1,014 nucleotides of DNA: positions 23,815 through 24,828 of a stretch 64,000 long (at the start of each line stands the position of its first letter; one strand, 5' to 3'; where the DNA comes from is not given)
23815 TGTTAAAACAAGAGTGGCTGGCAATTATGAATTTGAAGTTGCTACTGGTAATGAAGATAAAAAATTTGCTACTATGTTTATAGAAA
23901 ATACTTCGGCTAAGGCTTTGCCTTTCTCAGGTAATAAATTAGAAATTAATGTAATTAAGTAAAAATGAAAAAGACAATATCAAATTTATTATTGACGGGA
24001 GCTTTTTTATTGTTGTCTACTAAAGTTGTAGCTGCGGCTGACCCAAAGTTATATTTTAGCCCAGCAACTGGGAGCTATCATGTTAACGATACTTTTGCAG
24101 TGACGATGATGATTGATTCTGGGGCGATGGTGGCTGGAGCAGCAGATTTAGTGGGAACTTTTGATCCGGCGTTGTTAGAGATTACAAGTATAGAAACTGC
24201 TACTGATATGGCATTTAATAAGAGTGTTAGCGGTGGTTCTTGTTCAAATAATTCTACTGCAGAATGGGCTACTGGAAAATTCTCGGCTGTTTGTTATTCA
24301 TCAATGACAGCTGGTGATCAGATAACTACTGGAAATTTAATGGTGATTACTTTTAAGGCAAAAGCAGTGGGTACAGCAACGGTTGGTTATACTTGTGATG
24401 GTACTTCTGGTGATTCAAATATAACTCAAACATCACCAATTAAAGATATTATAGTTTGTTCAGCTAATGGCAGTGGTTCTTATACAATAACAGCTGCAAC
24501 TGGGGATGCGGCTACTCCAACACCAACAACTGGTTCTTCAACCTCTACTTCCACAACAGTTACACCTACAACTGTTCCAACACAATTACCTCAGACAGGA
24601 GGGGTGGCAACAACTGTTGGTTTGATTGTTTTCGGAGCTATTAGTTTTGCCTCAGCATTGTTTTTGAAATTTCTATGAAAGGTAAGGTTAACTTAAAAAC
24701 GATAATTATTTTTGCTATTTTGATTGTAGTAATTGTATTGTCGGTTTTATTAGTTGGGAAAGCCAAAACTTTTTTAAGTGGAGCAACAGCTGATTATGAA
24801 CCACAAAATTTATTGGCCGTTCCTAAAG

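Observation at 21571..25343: Putative cohesin-dockerin (cellulosome-like) cell-surface docking module in a CPR-like genome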

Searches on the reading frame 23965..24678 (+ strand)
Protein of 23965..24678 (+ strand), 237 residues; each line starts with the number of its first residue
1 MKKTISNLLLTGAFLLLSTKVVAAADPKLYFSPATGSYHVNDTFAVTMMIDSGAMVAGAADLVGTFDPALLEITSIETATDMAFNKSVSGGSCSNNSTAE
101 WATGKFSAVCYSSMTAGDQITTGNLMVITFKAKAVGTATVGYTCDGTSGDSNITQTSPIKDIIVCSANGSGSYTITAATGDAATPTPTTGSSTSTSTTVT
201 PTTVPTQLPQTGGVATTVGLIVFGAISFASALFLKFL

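Call 3: search_protein_families(library=pfam, proteins=[window:23965-24678:+], max_evalue=1)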
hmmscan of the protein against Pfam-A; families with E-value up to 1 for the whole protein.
window:23965-24678:+ (237 aa): 2 families
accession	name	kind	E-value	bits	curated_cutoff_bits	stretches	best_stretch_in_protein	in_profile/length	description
PF00963.24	Cohesin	-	2e-08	35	24.1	1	39-158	11-130/139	Cohesin domain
PF00746.26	Gram_pos_anchor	-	0.002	18.5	20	1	202-235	3-35/43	LPXTG cell wall anchor motif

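Call 4: search_protein_families(library=ncbifam, proteins=[window:23965-24678:+], max_evalue=1)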
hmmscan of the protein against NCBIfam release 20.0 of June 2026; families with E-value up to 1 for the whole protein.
window:23965-24678:+ (237 aa): 3 families
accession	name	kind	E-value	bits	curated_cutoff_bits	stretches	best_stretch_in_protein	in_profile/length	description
NF053819.1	EF0750_LPXTG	subfamily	0.0005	20.5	47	1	181-235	43-99/105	EF2685/EF0750 family sortase-dependent surface protein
TIGR01167.1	LPXTG_anchor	domain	0.043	14.5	15.9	1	207-234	1-27/34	LPXTG cell wall anchor domain-containing protein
NF052496.1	SpWSynRegSsgD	equivalog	0.056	13.3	185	1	20-72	12-62/136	spore wall synthesis regulator SsgD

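Call 8: find_encoding_contigs(protein=window:23965-24678:+, flank=10000, max_places=6)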
Protein window:23965-24678:+ (237 aa): 1 contig read that carries it; 1 place shown.
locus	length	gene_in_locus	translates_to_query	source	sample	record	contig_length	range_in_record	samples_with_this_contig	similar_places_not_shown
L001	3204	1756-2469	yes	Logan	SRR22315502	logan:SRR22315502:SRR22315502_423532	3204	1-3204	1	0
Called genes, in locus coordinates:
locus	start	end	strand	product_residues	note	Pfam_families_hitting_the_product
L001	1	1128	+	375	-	?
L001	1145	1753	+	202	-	-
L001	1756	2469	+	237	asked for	PF00963:Cohesin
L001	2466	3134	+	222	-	PF16656:Pur_ac_phosph_N, PF00404:Dockerin_1 (weak)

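Call 9: find_homologous_proteins(query=window:23965-24678:+)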
Query window:23965-24678:+ (237 aa): 81 proteins with E <= 0.001 among 4105 candidates.
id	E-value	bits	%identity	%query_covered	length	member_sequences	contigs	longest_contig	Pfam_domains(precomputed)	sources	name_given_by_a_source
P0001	4.3e-141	486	100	100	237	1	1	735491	PF00963.25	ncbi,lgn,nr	ncbi:MAG: cohesin domain-containing protein [Candidatus Shapirobacteria bacterium]|nr:cohesin domain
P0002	1.8e-115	402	80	100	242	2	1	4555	-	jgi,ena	-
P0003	1.3e-114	399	88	94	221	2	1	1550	PF00963.25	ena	-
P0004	1.2e-97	344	69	100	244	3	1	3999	PF00963.25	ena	-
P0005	1.1e-96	341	68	100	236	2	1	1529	-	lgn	-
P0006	2.2e-93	330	70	95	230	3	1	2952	-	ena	-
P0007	2.8e-90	320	64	100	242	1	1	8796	-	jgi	jgi:LPXTG-motif cell wall-anchored protein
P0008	2.0e-87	310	66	100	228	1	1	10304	PF00963.25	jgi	-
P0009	2.0e-86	307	67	100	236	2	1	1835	PF00963.25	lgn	-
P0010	4.2e-86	306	66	100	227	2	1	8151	-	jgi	jgi:LPXTG-motif cell wall-anchored protein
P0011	6.5e-84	299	62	100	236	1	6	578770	-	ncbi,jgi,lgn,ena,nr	ncbi:MAG TPA: cohesin domain-containing protein [Candidatus Woesebacteria bacterium]|nr:cohesin doma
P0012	1.8e-82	294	63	100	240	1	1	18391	-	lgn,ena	-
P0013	1.3e-81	291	56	100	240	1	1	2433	-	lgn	-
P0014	4.2e-81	290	61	100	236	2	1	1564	-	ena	-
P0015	1.1e-76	275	61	100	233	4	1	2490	-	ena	-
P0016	3.1e-76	274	60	100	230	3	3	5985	PF00963.25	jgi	-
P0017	6.1e-76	273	60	100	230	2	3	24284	PF00963.25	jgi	-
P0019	4.9e-71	257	59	100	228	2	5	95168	PF00963.25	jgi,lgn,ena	-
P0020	5.1e-68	247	56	100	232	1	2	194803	PF00963.25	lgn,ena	-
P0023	5.5e-49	185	48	100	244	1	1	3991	PF00963.25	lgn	-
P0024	2.1e-47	180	50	100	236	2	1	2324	PF00963.25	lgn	-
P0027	4.7e-46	175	49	84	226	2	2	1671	PF00963.25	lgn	-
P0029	2.0e-44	170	48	100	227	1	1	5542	PF00963.25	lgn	-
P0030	6.1e-44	168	43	100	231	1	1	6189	PF00963.25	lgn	-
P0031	1.4e-42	164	45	93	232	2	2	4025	PF00963.25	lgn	-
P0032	4.7e-42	162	45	100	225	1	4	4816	PF00963.25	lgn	-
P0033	9.0e-42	161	45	96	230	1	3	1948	PF00963.25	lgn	-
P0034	4.9e-41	159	42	100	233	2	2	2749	PF00963.25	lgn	-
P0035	2.3e-40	157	45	100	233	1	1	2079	PF00963.25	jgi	jgi:LPXTG-motif cell wall-anchored protein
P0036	6.3e-40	155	45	90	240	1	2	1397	PF00963.25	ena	-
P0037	1.7e-39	154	48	89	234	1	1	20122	PF00963.25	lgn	-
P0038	1.8e-38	150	43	100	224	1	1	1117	PF00963.25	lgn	-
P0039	1.6e-37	147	43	100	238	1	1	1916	PF00963.25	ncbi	-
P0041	2.2e-36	144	41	100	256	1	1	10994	PF00963.25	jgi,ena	-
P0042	1.2e-35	141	40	100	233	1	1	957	PF00963.25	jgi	jgi:LPXTG-motif cell wall-anchored protein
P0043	1.3e-35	141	42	100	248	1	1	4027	PF00963.25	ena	-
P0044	1.5e-35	141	41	100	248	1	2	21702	PF00963.25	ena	-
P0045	3.9e-35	140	43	100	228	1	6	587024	PF00963.25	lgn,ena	-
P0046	6.1e-35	139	44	100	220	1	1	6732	PF00963.25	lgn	-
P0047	1.8e-34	137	42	100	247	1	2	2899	PF00963.25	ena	-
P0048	3.7e-34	136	42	100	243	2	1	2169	PF00963.25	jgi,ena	-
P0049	5.4e-34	136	45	90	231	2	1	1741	PF00963.25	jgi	-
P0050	1.5e-33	134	44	100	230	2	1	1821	PF00963.25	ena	-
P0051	2.1e-33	134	42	100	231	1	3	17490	PF00963.25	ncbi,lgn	-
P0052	4.0e-33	133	44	100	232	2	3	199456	-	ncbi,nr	ncbi:MAG: cohesin domain-containing protein [Candidatus Shapirobacteria bacterium]|nr:cohesin domain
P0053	4.4e-33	133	42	100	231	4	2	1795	PF00963.25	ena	-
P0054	4.6e-33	133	40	100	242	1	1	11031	PF00963.25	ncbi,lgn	-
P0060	4.1e-32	130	41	100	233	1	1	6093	PF00963.25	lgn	-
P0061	4.6e-32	130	42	100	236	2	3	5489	PF00963.25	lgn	-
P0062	8.1e-31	125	42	93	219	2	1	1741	PF00963.25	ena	-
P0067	7.1e-30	122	45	100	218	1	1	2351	PF00963.25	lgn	-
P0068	1.6e-29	121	39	84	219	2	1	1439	PF00963.25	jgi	-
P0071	3.9e-26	110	41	100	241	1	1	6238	PF00963.25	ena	-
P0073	1.1e-25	109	38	87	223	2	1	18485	PF00963.25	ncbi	-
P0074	1.7e-25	108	40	89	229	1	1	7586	PF00963.25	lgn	-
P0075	6.7e-23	100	38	92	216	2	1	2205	PF00963.25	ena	-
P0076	1.2e-22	99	36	88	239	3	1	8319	PF00963.25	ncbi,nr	ncbi:hypothetical protein KJ909_02470 [Patescibacteria group bacterium]|nr:hypothetical protein [Pat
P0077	1.7e-22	98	35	97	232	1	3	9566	PF00963.25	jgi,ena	jgi:hypothetical protein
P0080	6.4e-5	41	33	74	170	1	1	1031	PF00963.25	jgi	-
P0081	3.4e-4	38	29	60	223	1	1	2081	PF00963.25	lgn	-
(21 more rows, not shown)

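Call 10: find_encoding_contigs(protein=P0011, flank=10000, max_places=2)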
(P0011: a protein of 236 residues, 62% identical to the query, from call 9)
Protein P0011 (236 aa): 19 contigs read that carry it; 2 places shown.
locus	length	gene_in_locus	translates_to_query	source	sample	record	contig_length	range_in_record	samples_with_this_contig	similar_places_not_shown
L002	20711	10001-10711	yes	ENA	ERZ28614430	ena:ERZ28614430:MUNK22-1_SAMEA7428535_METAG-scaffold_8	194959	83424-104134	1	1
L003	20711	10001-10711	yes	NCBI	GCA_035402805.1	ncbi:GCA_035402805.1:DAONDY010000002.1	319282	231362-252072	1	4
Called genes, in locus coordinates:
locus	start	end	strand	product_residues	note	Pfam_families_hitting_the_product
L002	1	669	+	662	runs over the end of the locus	PF01751:Toprim, PF01131:Topoisom_bac, PF01396:Zn_ribbon_Top1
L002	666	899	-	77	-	-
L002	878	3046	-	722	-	PF26449:DUF8128, PF01935:DUF87 (weak), PF10412:TrwB_AAD_bind (weak)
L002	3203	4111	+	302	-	PF00318:Ribosomal_S2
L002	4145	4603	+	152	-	PF00889:EF_TS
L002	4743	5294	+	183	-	PF01765:RRF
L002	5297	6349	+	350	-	PF02163:Peptidase_M50, PF04495:GRASP55_65, PF13180:PDZ_2, PF17820:PDZ_6 (weak)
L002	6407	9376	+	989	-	PF00404:Dockerin_1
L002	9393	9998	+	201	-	-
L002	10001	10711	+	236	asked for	-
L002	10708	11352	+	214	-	PF16656:Pur_ac_phosph_N (weak), PF00404:Dockerin_1 (faint)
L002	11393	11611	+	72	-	PF01165:Ribosomal_S21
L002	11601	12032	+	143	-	PF09424:YqeY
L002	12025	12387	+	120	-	PF02130:YbeY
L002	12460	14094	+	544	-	PF13177:DNA_pol3_delta2, PF00004:AAA, PF07728:AAA_5 (faint), PF13401:AAA_22 (faint), PF20964:DnaX_C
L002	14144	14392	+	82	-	PF02575:YbaB_DNA_bd (weak)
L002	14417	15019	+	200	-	PF21176:RecR_HhH, PF01751:Toprim, PF13662:Toprim_4, PF21175:RecR_C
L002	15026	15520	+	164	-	-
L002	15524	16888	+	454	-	PF01406:tRNA-synt_1e, PF01921:tRNA-synt_1f (faint), PF09334:tRNA-synt_1g (weak)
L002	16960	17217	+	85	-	PF01250:Ribosomal_S6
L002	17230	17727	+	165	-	PF00436:SSB, PF22657:SSB_1 (weak)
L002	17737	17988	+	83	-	PF01084:Ribosomal_S18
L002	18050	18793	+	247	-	-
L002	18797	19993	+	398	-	PF00595:PDZ (weak), PF13180:PDZ_2, PF17820:PDZ_6 (weak), PF03572:Peptidase_S41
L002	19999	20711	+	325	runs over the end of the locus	PF10459:Peptidase_S46 (faint), PF00089:Trypsin, PF13365:Trypsin_2, PF00595:PDZ, PF13180:PDZ_2, PF17820:PDZ_6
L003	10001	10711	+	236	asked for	-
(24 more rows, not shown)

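Call 11: find_encoding_contigs(protein=P0045, flank=10000, max_places=2)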
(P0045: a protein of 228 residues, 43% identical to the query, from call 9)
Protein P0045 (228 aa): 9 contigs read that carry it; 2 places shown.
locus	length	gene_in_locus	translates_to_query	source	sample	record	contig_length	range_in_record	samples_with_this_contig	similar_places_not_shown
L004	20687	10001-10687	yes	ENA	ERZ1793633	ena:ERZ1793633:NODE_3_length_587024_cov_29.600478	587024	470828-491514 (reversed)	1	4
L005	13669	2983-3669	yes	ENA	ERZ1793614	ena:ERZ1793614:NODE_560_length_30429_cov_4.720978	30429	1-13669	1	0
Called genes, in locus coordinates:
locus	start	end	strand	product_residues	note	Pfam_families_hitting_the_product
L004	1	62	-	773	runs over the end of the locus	PF26449:DUF8128, PF10412:TrwB_AAD_bind (weak)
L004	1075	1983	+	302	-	PF00318:Ribosomal_S2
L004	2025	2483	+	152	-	PF00889:EF_TS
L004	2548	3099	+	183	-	PF01765:RRF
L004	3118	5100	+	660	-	PF07691:PA14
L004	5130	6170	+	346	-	PF02163:Peptidase_M50, PF00595:PDZ (faint), PF13180:PDZ_2, PF17820:PDZ_6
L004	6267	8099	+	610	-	-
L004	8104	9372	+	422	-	PF00404:Dockerin_1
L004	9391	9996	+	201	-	-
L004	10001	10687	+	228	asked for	PF00963:Cohesin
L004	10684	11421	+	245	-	PF16656:Pur_ac_phosph_N (weak), PF00404:Dockerin_1 (faint)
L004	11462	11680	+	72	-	PF01165:Ribosomal_S21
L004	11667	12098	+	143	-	PF09424:YqeY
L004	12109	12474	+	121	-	PF02130:YbeY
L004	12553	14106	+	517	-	PF13177:DNA_pol3_delta2, PF13401:AAA_22 (faint), PF00004:AAA, PF07728:AAA_5 (weak), PF20964:DnaX_C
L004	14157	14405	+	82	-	PF02575:YbaB_DNA_bd (faint)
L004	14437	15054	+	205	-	PF21176:RecR_HhH, PF02132:RecR_ZnF (weak), PF01751:Toprim, PF13662:Toprim_4, PF21175:RecR_C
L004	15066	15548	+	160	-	-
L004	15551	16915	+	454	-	PF01406:tRNA-synt_1e, PF09334:tRNA-synt_1g (weak), PF23493:CysS_C (faint)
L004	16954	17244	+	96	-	PF01250:Ribosomal_S6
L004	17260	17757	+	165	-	PF00436:SSB, PF22657:SSB_1 (weak)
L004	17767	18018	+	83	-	PF01084:Ribosomal_S18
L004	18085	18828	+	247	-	-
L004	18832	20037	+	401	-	PF22694:CtpB_N-like (weak), PF00595:PDZ, PF13180:PDZ_2, PF17820:PDZ_6 (weak), PF03572:Peptidase_S41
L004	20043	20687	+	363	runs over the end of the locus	PF00089:Trypsin, PF13365:Trypsin_2, PF00595:PDZ, PF13180:PDZ_2, PF17820:PDZ_6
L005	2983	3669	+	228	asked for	PF00963:Cohesin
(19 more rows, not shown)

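Call 12: find_encoding_contigs(protein=P0052, flank=10000, max_places=2)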
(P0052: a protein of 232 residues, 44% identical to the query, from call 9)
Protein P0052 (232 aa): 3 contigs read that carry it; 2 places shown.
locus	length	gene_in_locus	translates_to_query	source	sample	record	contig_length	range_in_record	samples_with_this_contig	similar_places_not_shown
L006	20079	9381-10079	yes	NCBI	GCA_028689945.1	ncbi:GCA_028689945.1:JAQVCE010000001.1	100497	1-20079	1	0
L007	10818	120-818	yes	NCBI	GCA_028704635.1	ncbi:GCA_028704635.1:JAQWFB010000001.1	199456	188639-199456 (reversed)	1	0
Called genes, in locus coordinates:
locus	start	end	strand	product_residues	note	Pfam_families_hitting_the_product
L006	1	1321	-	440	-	PF26449:DUF8128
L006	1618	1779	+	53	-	-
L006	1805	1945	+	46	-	-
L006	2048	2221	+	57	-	-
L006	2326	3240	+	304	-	PF00318:Ribosomal_S2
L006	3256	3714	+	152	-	PF00889:EF_TS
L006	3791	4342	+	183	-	PF01765:RRF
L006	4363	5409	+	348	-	PF02163:Peptidase_M50, PF04495:GRASP55_65 (weak), PF13180:PDZ_2, PF17820:PDZ_6 (weak)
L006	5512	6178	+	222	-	-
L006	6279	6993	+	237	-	-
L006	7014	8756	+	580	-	PF00404:Dockerin_1 (faint)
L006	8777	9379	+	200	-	-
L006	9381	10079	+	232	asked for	-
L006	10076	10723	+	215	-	PF16656:Pur_ac_phosph_N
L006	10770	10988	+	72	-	PF01165:Ribosomal_S21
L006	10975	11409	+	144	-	PF09424:YqeY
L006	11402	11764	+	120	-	PF02130:YbeY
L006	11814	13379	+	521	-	PF13177:DNA_pol3_delta2, PF13401:AAA_22 (faint), PF00004:AAA, PF07728:AAA_5 (faint), PF20964:DnaX_C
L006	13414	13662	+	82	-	PF02575:YbaB_DNA_bd (faint)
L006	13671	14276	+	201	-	PF21176:RecR_HhH, PF13662:Toprim_4, PF01751:Toprim, PF21175:RecR_C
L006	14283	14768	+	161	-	-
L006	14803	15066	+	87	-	-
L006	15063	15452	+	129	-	PF01850:PIN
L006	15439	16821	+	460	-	PF01406:tRNA-synt_1e, PF09334:tRNA-synt_1g (weak)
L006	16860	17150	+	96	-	PF01250:Ribosomal_S6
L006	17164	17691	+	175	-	PF00436:SSB, PF22657:SSB_1 (weak)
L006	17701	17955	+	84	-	PF01084:Ribosomal_S18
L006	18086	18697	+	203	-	PF01797:Y1_Tnp (faint)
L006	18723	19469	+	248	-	-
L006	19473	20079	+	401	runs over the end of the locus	PF00595:PDZ (weak), PF13180:PDZ_2, PF17820:PDZ_6 (weak), PF03572:Peptidase_S41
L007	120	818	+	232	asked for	-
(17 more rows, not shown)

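Call 25: search_solved_structures(query=A2, max_evalue=1, show_alignments=1)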
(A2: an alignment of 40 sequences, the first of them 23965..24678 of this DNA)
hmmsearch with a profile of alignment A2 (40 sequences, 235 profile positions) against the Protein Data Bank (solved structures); distinct sequences matched with E-value up to 1: 14.
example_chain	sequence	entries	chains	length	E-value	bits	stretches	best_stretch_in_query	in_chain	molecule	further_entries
8cxj_D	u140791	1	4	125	0.00026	24.1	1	28-127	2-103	Surface protein R28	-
7urp_A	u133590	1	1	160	0.056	16.4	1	24-95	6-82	Ribonucleases G and E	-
5m2s_A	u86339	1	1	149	0.23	14.4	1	39-80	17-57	Putative cellulosomal scaffoldin protein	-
5aoz_A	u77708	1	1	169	0.42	13.5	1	32-82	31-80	PUTATIVE CELLULOSOMAL SCAFFOLDIN PROTEIN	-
5m2o_A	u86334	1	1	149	0.44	13.5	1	36-82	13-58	Putative cellulosomal scaffoldin protein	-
1e07_A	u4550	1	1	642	0.44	13.4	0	151-197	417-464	CARCINOEMBRYONIC ANTIGEN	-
4mrd_A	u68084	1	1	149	0.78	12.7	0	150-209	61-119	CD44 antigen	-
4mre_A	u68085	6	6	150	0.79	12.6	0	150-209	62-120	CD44 antigen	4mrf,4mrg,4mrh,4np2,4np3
5bzf_A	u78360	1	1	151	0.79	12.6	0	150-209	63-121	CD44 antigen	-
5bze_A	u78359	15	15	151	0.8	12.6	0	150-209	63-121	CD44 antigen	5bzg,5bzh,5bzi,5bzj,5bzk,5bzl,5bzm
5bzc_A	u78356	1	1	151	0.8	12.6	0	150-209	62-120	CD44 antigen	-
32oa_A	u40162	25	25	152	0.81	12.6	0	150-209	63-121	CD44 antigen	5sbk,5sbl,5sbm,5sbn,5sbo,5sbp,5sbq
2jcp_A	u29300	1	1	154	0.83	12.6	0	150-209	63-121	CD44 ANTIGEN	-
2jcq_A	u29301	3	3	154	0.83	12.6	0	150-209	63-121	CD44 ANTIGEN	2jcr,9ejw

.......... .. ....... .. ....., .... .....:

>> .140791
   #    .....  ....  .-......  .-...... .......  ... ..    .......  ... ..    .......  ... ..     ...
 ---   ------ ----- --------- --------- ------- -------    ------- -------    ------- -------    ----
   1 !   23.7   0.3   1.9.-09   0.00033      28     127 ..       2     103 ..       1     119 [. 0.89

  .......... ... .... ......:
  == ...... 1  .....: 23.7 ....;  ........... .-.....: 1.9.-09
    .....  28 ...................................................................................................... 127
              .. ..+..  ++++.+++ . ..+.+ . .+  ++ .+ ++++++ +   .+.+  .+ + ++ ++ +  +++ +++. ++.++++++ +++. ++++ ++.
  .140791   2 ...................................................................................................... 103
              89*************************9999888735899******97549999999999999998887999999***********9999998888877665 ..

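Call 35: search_protein_families(library=pfam, proteins=[L002:6407-9376:+, L004:6210-8099:+, L004:8104-9372:+, L006:5512-6993:+, L006:7002-8756:+], max_evalue=0.01)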
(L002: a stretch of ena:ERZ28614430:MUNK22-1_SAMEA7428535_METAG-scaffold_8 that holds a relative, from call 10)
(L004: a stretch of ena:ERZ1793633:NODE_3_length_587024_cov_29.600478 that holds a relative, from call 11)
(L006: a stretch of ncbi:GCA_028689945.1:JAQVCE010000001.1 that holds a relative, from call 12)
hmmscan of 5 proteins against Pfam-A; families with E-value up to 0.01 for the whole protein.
L002:6407-9376:+ (989 aa): 1 family
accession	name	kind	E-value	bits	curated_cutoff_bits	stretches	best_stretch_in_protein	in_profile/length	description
PF00404.24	Dockerin_1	-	8e-08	32.8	22.9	1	932-978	6-54/57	Dockerin type I domain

L004:6210-8099:+ (629 aa): 0 families

L004:8104-9372:+ (422 aa): 1 family
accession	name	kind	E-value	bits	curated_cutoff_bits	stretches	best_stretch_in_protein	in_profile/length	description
PF00404.24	Dockerin_1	-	1.6e-08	35.1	22.9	1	359-414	1-56/57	Dockerin type I domain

L006:5512-6993:+ (493 aa): 1 family
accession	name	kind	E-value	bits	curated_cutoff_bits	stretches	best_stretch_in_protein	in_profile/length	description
PF17884.7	DUF5591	-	0.0042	17.4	26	0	340-367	51-78/150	Domain of unknown function (DUF5591)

L006:7002-8756:+ (584 aa): 3 families
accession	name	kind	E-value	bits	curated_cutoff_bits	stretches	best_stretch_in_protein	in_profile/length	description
PF00404.24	Dockerin_1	-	1e-05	26.1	22.9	1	517-539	32-54/57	Dockerin type I domain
PF11627.13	HnRNPA1_LC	-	0.00013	22.7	25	0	208-222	16-29/38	Heterogeneous nuclear ribonucleoprotein A1, LC domain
PF23973.1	DUF7299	-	0.0039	17.7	27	0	290-318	48-76/77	Family of unknown function (DUF7299)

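Call 68: search_protein_families(library=pfam, proteins=[L006:6721-6990:+, L004:3118-5100:+], max_evalue=5)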
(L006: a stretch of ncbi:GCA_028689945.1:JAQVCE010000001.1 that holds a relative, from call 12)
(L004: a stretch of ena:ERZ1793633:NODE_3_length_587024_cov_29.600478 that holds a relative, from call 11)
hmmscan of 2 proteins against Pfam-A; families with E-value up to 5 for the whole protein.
L006:6721-6990:+ (90 aa): 1 family
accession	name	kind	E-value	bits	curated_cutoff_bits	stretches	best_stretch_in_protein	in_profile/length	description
PF25470.1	DUF7901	-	0.049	14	24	1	46-84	26-69/205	Domain of unknown function (DUF7901)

L004:3118-5100:+ (660 aa): 2 families
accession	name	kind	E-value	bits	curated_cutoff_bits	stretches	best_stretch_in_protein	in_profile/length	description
PF07691.17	PA14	-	9.3e-19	68.1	24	1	550-651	15-125/147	PA14 domain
PF04886.17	PT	-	0.16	12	26.2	1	486-519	2-35/36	PT disordered repeat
